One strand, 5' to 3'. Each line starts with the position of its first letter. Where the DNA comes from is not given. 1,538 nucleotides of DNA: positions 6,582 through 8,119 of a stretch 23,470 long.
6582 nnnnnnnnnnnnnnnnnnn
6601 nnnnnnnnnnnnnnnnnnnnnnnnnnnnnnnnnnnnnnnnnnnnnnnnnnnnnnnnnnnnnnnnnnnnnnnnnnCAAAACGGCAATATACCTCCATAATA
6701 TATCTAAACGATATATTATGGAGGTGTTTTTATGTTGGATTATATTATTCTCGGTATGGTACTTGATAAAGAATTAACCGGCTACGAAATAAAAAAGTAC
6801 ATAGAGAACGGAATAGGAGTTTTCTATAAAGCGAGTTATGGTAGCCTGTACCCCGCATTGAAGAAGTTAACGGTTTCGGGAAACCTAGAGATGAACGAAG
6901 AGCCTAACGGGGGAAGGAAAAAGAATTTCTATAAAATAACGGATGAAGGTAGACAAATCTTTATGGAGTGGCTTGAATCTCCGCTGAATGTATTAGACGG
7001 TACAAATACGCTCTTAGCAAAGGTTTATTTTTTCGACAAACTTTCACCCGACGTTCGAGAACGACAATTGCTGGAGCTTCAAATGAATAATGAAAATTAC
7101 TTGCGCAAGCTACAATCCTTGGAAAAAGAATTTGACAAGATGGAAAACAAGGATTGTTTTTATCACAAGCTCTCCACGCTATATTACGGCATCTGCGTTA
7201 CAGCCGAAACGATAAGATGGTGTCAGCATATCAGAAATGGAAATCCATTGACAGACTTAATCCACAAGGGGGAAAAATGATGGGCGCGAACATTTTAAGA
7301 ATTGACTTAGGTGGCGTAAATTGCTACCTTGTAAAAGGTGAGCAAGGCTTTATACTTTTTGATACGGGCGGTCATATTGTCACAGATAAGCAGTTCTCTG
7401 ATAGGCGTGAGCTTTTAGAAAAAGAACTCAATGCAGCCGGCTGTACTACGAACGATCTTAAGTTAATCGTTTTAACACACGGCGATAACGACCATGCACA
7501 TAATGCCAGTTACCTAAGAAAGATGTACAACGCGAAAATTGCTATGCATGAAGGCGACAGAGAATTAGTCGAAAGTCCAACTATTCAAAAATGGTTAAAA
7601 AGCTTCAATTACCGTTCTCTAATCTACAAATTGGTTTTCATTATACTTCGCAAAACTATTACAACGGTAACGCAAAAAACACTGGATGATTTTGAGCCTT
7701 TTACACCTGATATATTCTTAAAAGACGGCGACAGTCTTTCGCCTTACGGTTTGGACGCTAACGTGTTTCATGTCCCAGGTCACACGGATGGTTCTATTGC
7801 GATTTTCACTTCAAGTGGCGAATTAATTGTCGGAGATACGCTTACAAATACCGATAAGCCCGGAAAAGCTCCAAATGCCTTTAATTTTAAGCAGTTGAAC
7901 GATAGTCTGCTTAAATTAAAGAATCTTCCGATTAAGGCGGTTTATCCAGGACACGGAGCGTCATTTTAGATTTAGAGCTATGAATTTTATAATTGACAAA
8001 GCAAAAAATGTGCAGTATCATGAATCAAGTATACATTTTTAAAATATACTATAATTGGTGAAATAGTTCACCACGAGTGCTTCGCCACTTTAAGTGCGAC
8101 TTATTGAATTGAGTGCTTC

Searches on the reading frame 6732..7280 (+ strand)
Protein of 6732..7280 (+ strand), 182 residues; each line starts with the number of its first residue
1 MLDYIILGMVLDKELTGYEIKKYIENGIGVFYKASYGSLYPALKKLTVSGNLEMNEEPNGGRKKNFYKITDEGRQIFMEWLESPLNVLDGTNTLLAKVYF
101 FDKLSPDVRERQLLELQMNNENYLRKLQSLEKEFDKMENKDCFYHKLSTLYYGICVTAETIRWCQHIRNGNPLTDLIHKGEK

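Call 40: search_protein_families(library=pfam, proteins=[window:6732-7280:+], max_evalue=0.00001)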
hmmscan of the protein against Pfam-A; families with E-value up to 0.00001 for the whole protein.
window:6732-7280:+ (182 aa): 2 families
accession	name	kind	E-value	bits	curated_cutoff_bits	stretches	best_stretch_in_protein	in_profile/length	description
PF03551.20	PadR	-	1.4e-15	57.5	27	1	6-76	1-72/75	Transcriptional regulator PadR-like family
PF10400.15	Vir_act_alpha_C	-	1e-07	33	22.4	1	92-167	3-73/78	Virulence activator alpha C-term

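Call 63: search_protein_families(library=padloc, proteins=[window:6732-7280:+], max_evalue=0.001)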
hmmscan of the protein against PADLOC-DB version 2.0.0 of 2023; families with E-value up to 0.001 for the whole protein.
window:6732-7280:+ (182 aa): 0 families

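Call 67: find_encoding_contigs(protein=window:6732-7280:+, flank=4000, max_places=6)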
Protein window:6732-7280:+ (182 aa): 1 contig read that carries it; 1 place shown.
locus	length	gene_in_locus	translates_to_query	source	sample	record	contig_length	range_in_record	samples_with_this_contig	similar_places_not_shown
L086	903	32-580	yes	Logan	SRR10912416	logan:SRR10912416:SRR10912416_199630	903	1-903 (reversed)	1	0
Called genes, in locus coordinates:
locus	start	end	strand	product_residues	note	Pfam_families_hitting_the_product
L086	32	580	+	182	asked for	PF03551:PadR, PF10400:Vir_act_alpha_C (weak)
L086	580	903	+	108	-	?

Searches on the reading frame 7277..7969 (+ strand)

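Call 40: search_protein_families(library=pfam, proteins=[window:7277-7969:+], max_evalue=0.00001)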
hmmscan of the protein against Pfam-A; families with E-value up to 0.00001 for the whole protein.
window:7277-7969:+ (230 aa): 1 family
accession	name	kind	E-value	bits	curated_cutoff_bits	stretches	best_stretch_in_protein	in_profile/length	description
PF00753.33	Lactamase_B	-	4.4e-25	89.2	22.7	1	10-226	2-196/196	Metallo-beta-lactamase superfamily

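Call 63: search_protein_families(library=padloc, proteins=[window:7277-7969:+], max_evalue=0.001)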
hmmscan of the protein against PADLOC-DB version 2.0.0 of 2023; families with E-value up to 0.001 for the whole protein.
window:7277-7969:+ (230 aa): 1 family
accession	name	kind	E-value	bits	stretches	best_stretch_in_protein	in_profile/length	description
PDLC03854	LmuA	-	0.00061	17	1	23-76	26-72/345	-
